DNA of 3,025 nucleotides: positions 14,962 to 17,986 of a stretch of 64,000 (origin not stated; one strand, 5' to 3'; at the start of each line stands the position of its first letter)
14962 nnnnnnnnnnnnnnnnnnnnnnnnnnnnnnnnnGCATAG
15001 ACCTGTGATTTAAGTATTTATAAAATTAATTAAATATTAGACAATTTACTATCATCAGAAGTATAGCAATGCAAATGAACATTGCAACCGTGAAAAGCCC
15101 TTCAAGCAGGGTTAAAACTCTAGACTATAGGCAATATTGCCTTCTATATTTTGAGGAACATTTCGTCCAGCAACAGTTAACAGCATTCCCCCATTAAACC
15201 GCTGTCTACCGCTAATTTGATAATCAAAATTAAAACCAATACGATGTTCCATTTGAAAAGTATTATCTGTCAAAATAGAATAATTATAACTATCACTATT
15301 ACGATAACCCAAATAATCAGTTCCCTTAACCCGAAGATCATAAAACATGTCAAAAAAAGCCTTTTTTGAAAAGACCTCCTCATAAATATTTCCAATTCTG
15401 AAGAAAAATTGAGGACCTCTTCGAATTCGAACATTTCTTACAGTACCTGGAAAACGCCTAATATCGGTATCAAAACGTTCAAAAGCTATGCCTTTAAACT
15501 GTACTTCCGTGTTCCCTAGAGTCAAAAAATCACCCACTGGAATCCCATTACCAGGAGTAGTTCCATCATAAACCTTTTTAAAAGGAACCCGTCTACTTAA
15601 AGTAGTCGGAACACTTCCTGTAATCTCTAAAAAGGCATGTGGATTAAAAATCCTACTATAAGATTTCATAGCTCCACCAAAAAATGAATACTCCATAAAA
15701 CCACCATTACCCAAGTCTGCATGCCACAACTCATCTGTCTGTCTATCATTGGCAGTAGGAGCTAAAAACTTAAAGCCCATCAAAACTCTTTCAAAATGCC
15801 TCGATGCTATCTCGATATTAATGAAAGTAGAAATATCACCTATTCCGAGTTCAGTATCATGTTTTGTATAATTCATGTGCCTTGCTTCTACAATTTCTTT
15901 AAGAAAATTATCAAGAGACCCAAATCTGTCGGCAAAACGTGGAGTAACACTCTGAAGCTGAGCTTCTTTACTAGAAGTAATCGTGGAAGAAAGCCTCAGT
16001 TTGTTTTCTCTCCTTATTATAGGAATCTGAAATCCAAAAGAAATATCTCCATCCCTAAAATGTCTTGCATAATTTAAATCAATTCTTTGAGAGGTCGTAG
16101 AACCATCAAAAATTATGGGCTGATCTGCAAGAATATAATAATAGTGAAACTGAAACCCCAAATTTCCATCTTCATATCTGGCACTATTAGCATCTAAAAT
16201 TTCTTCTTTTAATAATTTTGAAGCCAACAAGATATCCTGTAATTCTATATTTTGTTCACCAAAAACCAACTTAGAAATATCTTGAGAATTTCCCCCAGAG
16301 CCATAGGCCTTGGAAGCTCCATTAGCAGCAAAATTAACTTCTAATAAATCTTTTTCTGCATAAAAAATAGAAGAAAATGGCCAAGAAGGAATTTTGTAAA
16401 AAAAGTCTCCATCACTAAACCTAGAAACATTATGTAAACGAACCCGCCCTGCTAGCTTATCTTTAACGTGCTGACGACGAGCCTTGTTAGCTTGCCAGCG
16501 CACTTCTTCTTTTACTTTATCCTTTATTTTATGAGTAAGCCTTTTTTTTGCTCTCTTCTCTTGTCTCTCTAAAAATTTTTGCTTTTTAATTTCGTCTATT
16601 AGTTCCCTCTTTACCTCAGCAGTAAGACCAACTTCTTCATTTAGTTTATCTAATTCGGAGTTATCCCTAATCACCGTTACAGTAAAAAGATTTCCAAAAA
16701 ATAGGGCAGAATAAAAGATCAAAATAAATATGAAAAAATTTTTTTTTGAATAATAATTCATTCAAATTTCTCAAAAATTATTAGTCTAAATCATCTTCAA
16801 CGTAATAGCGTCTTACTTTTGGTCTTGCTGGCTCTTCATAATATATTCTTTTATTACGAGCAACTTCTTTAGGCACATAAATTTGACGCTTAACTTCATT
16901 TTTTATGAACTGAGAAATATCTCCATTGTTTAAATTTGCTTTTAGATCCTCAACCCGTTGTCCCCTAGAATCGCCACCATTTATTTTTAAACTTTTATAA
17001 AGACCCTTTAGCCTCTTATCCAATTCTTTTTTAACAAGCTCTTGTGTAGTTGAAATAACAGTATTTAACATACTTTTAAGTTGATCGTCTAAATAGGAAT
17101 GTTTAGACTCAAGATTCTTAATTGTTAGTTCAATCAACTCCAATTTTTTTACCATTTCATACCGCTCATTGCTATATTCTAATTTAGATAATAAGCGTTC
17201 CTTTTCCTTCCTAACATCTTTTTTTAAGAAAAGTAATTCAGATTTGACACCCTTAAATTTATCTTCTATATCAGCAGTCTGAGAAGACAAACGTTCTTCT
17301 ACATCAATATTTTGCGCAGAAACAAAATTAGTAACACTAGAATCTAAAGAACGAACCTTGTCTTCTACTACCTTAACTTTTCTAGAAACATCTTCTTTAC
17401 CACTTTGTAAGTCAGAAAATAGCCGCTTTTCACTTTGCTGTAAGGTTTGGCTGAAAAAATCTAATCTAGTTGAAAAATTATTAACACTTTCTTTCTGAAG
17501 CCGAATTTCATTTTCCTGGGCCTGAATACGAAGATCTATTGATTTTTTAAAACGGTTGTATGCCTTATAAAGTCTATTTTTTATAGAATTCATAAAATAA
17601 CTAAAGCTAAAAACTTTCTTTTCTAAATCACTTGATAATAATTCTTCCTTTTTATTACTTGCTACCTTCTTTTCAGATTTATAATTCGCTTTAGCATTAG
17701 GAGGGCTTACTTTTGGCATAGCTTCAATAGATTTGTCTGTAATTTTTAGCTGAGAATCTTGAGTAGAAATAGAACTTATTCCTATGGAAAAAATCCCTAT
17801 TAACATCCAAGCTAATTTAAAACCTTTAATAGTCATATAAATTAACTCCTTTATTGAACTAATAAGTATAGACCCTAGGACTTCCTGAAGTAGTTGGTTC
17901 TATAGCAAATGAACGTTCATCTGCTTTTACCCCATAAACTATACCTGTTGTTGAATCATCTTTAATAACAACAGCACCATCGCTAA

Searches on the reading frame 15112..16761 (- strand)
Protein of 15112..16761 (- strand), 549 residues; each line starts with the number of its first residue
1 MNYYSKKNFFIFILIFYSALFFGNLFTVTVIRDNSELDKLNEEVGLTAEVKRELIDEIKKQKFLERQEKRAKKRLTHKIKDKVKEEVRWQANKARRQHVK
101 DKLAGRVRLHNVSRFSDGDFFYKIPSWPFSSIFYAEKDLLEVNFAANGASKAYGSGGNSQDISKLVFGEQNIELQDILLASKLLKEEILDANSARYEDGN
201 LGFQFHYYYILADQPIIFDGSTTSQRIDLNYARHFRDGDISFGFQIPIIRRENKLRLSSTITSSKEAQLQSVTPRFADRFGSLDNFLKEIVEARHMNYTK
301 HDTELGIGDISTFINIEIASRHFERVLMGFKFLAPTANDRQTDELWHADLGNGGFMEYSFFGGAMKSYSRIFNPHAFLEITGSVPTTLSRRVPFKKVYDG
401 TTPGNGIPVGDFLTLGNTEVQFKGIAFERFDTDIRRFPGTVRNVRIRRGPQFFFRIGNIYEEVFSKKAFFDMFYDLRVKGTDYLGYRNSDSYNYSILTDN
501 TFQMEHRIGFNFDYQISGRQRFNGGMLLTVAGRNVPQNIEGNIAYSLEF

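Call 4: search_protein_families(library=pfam, proteins=[window:15112-16761:-], max_evalue=1)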
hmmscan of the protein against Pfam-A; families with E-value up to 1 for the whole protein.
window:15112-16761:- (549 aa): 0 families

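Call 9: search_protein_families(library=ncbifam, proteins=[window:15112-16761:-], max_evalue=1)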
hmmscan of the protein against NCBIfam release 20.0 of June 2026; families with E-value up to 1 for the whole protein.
window:15112-16761:- (549 aa): 0 families

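Call 50: find_homologous_proteins(query=window:15112-16761:-, max_evalue=0.001)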
Query window:15112-16761:- (549 aa): 29 proteins with E <= 0.001 among 8000 candidates.
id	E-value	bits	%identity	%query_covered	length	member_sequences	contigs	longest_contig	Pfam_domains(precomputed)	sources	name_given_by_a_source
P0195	0.0e+0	1240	100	100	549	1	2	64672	-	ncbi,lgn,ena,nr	ncbi:hypothetical protein KAW80_03655 [Candidatus Babeliales bacterium]|nr:hypothetical protein [Can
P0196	3.7e-196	672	58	93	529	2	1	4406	-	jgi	-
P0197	1.2e-167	577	51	92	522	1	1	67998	-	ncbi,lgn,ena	-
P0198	6.4e-150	519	48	99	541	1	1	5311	-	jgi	-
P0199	1.3e-121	425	47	75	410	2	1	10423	-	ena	-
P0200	1.9e-121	425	44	85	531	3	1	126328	-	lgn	-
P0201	3.8e-118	414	44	92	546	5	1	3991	-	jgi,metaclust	metaclust:\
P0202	7.3e-112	393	40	91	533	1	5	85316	-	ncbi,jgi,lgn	jgi:hypothetical protein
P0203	2.2e-110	388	39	96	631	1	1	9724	-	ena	-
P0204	5.5e-110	387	39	98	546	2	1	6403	-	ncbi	-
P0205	2.2e-94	336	35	99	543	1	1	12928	-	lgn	-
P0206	2.7e-93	332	39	78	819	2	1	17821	-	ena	-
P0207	2.1e-92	329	37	89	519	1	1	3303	-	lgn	-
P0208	6.8e-91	324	40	78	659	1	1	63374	-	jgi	-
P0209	1.9e-89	319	37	91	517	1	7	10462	-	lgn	-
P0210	1.4e-86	310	35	91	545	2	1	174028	-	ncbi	-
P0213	1.3e-79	287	34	99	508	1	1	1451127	-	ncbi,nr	ncbi:hypothetical protein IPF37_00970 [bacterium]|nr:MAG: hypothetical protein IPF37_00970 [bacteriu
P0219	1.0e-69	254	33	89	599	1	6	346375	-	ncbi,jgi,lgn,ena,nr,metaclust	ncbi:TPA: hypothetical protein DEO28_01030 [Candidatus Dependentiae bacterium]|nr:MAG: hypothetical 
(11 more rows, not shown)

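Call 51: find_encoding_contigs(protein=P0213, flank=10000, max_places=1)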
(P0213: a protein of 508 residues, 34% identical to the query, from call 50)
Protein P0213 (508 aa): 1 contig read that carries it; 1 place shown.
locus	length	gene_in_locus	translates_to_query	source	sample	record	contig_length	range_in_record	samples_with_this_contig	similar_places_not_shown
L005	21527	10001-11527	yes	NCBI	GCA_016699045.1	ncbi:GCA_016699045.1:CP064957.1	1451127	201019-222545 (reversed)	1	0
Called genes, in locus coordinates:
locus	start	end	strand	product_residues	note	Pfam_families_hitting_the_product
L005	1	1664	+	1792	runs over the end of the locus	-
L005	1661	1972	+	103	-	-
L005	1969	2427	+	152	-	-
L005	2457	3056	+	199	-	-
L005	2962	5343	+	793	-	-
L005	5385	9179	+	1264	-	-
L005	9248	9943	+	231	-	-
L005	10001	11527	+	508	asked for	-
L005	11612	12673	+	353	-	PF01066:CDP-OH_P_transf, PF04608:PgpA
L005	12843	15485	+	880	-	PF00521:DNA_topoisoIV, PF03989:DNA_gyraseA_C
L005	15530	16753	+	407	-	PF02481:DNA_processg_A, PF17782:WHD_DprA (faint)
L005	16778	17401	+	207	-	PF02545:Maf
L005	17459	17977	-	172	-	-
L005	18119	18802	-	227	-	PF01520:Amidase_3 (weak)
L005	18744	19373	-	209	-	-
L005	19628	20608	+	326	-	PF01565:FAD_binding_4, PF02873:MurB_C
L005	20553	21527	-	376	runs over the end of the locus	PF01702:TGT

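Call 52: find_encoding_contigs(protein=P0219, flank=10000, max_places=1)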
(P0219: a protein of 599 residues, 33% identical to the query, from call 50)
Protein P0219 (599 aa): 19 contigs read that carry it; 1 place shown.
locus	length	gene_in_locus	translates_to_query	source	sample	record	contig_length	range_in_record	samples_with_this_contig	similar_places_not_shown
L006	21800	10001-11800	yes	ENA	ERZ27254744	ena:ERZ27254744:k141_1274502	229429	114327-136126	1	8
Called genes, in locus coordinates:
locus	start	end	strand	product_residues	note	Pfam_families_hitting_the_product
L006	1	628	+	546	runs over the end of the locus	PF03717:PBP_dimer, PF00905:Transpeptidase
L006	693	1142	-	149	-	-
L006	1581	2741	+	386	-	PF13439:Glyco_transf_4, PF13477:Glyco_trans_4_2 (weak), PF00534:Glycos_transf_1, PF13692:Glyco_trans_1_4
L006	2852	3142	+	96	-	PF00708:Acylphosphatase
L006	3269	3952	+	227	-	-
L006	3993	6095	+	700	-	-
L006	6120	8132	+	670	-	PF00400:WD40 (faint), PF25174:Beta-prop_THOC3 (faint), PF24817:WD40_WDHD1_1st (faint)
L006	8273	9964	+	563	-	-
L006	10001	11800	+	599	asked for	-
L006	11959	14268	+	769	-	-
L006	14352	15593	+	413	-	PF02403:Seryl_tRNA_N, PF00587:tRNA-synt_2b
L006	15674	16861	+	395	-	PF04055:Radical_SAM, PF06969:HemN_C (weak)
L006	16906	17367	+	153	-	PF01243:PNPOx_N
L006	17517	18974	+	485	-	-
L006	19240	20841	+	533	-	PF21760:SecD_1st, PF22599:SecDF_P1_head, PF02355:SecD_SecF_C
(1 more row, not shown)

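Call 53: find_encoding_contigs(protein=P0210, flank=10000, max_places=1)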
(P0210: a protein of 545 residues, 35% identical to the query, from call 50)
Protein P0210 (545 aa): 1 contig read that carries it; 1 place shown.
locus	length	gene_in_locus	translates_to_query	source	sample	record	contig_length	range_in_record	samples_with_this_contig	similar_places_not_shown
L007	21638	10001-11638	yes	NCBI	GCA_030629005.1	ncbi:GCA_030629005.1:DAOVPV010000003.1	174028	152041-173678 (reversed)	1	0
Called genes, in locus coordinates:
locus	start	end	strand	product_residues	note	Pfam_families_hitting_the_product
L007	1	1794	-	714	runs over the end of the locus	?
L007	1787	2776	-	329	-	-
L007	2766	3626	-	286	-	-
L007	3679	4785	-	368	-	-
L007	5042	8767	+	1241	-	-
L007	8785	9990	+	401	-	-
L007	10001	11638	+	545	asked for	-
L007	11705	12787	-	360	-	-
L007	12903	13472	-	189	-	PF01725:Ham1p_like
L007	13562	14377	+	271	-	-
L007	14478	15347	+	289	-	-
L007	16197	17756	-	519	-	PF00595:PDZ, PF13180:PDZ_2, PF17820:PDZ_6, PF03572:Peptidase_S41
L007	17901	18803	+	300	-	PF03668:RapZ-like_N, PF22740:PapZ_C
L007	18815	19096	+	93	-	PF04977:DivIC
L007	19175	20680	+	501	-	PF01336:tRNA_anti-codon, PF00152:tRNA-synt_2, PF01409:tRNA-synt_2d (faint)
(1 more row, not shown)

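Call 56: search_solved_structures(query=A4, max_evalue=10)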
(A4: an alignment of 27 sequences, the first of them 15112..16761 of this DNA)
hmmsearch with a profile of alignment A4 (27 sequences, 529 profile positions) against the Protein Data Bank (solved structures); distinct sequences matched with E-value up to 10: 26.
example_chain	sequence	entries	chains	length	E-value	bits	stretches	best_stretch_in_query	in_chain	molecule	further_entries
8dei_A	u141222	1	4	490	0.081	14.8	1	26-100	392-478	Maltodextrin-binding protein,Chromatin assembly factor 1 subunit p90 fusion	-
8qpp_W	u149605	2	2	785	0.3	12.9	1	40-139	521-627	Endonuclease MutS2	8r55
7qv3_v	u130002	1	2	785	0.3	12.9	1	40-139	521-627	Endonuclease MutS2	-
9g25_A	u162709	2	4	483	0.41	12.5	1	26-89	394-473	H/ACA ribonucleoprotein complex subunit CBF5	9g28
6nd4_a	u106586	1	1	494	0.58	12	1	27-96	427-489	Nop56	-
5wyj_3D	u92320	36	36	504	0.59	12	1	27-96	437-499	Nucleolar protein 56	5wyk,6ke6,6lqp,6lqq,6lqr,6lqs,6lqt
9y6s_6n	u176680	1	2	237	0.59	12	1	158-270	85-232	Dynein arm light chain, putative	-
5wlc_SA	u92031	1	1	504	0.6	11.9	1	27-96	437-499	Nop56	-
7cu3_B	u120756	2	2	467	0.74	11.6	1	15-75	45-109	Transmembrane protein FAM155A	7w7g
29vf_O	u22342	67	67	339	0.93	11.3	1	36-105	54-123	TATA-box-binding protein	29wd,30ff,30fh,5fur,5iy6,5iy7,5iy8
8teo_A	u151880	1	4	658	1.5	10.7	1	26-72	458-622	Potassium voltage-gated channel protein Shaker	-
9zs7_A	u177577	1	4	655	2.1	10.2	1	26-72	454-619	Potassium voltage-gated channel protein Shaker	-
7wji_D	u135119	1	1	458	2.1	10.1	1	15-65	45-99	Transmembrane protein FAM155A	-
7mq8_SB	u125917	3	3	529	2.2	10.1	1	26-97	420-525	Nucleolar protein 58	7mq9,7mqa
7cm3_B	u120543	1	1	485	2.2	10.1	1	15-65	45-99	Transmembrane protein FAM155A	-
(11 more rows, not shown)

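Call 57: search_protein_families(library=pfam, alignment_id=A4, max_evalue=1)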
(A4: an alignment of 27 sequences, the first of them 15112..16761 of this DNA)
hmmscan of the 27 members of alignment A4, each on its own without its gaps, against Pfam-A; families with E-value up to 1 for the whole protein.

A. member 1, window:15112-16761:- (549 aa): 0 families

B. families by the number of members that match (of 27 scanned): 17 families
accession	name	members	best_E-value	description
PF12323.14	HTH_OrfB_IS605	3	0.0012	Helix-turn-helix domain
PF13557.12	Phenol_MetA_deg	2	0.02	Putative MetA-pathway of phenol degradation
PF02446.23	Glyco_hydro_77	1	0.00053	4-alpha-glucanotransferase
PF23874.1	Phage_Hfq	1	0.0067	Hfq-like protein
PF00416.27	Ribosomal_S13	1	0.045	Ribosomal protein S13/S18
PF04050.20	Upf2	1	0.079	Up-frameshift suppressor 2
PF00029.24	Connexin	1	0.082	Connexin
PF02631.22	RecX_HTH2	1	0.092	RecX, second three-helix domain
PF02462.21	Opacity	1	0.12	Opacity family porin protein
PF19885.4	DUF6358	1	0.15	Family of unknown function (DUF6358)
PF01668.23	SmpB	1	0.16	SmpB protein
PF02639.20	DUF188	1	0.17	Uncharacterized BCR, YaiI/YqxD family COG1671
PF14138.11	COX16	1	0.25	Cytochrome c oxidase assembly protein COX16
PF24381.1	DUF7537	1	0.27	Family of unknown function (DUF7537)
PF19432.4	RME-8_N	1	0.29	DNAJ protein RME-8 N-terminal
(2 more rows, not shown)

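Call 65: search_protein_families(library=pfam, proteins=[L005:3-1664:+], max_evalue=10)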
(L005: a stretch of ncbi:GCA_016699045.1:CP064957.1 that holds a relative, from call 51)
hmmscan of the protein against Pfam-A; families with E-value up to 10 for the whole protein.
L005:3-1664:+ (553 aa): 15 families
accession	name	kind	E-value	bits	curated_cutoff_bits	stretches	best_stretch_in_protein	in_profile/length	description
PF16719.11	SAWADEE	-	1.5e-06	28.8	28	0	281-317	22-58/125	SAWADEE domain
PF20574.3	DUF6783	-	4.1e-06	26.9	22.8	2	290-312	13-35/60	Family of unknown function (DUF6783)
PF04136.21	COG3_N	-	7.6e-06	26.4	27.9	6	266-327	24-85/147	Conserved oligomeric Golgi complex subunit 3, N-terminal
PF11834.13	KHA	-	0.00036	20.9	29.6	0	10-38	26-54/67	KHA, dimerisation domain of potassium ion channel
PF05714.16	PFam54_60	-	0.00076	19.6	27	1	433-480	144-184/185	Borrelia Bbcrasp-1 domain containing protein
PF14486.12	DUF4432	-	0.00088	18.6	32.5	0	244-280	167-203/304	Domain of unknown function (DUF4432)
PF10078.15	DUF2316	-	0.048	14.4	26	0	392-440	12-60/89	Uncharacterized protein conserved in bacteria (DUF2316)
PF03454.20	MoeA_C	-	0.067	13.9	22.1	0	158-173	30-45/72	MoeA C-terminal region (domain IV)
PF13118.11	DUF3972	-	0.19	12.6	26.2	2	391-468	46-121/125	Protein of unknown function (DUF3972)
PF06248.19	Zw10_N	-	0.29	12.2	26.3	0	281-340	28-88/93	Centromere/kinetochore Zw10 N-terminal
PF12339.13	DNAJ_related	-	0.63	10.7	25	0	182-220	55-93/127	DNA-J related protein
PF04686.18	SsgA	-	0.69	10.3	25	0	294-333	55-94/98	Streptomyces sporulation and cell division protein, SsgA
PF10393.14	Matrilin_ccoil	-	1.2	9.4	26.3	0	270-295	11-36/45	Trimeric coiled-coil oligomerisation domain of matrilin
PF01519.22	DUF16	-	1.6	9.7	40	1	280-336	37-93/104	Protein of unknown function DUF16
PF01681.22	C6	-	3.1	8.8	27.9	1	433-498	5-67/89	C6 domain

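Call 75: search_protein_families(library=phrogs, proteins=[window:15112-16761:-], max_evalue=0.01)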
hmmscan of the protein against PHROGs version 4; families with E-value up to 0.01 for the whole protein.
window:15112-16761:- (549 aa): 0 families

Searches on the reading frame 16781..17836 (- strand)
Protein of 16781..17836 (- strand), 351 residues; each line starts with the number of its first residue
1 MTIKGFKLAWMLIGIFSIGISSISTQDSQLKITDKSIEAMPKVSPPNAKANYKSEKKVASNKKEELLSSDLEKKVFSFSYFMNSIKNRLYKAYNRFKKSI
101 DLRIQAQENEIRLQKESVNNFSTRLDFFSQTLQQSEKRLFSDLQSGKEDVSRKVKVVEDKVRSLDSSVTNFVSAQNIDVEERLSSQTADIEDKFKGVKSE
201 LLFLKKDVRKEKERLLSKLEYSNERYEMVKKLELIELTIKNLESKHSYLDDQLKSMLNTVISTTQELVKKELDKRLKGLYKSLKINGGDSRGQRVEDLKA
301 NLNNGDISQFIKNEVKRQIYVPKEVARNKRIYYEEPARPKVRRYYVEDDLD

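Call 4: search_protein_families(library=pfam, proteins=[window:16781-17836:-], max_evalue=1)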
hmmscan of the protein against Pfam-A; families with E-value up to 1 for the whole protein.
window:16781-17836:- (351 aa): 5 families
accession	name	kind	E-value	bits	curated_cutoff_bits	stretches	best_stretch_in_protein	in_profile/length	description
PF04513.17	Baculo_PEP_C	-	4.5e-07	30.4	38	2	173-278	26-133/140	Baculovirus polyhedron envelope protein, PEP, C terminus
PF04102.17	SlyX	-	0.05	14.7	30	1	238-285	4-49/67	SlyX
PF24564.1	DUF7605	-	0.11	12.9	27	0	84-160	68-136/183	Domain of unknown function (DUF7605)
PF07889.17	DUF1664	-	0.22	12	34.6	1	76-171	26-120/124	Protein of unknown function (DUF1664)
PF05531.17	NPV_P10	-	0.48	11.4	29.8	1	153-192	12-53/75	Nucleopolyhedrovirus P10 protein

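Call 9: search_protein_families(library=ncbifam, proteins=[window:16781-17836:-], max_evalue=1)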
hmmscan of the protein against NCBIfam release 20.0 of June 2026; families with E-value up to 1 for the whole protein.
window:16781-17836:- (351 aa): 2 families
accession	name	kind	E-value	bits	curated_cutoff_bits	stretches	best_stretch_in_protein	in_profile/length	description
NF048001.1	GTP_morpho_1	equivalog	0.37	10.6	50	0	93-139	5-47/70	GTA head formation protein, RCAP_rcc01685 family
NF033885.1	conj_TraP_IncI1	equivalog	0.59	9.8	135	1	5-139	19-144/217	conjugal transfer protein TraP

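Call 75: search_protein_families(library=phrogs, proteins=[window:16781-17836:-], max_evalue=0.01)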
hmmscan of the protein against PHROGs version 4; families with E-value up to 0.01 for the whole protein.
window:16781-17836:- (351 aa): 1 family
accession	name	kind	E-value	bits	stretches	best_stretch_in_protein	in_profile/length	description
phrog_33704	-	unknown function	0.0059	17.7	0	241-278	6-45/75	-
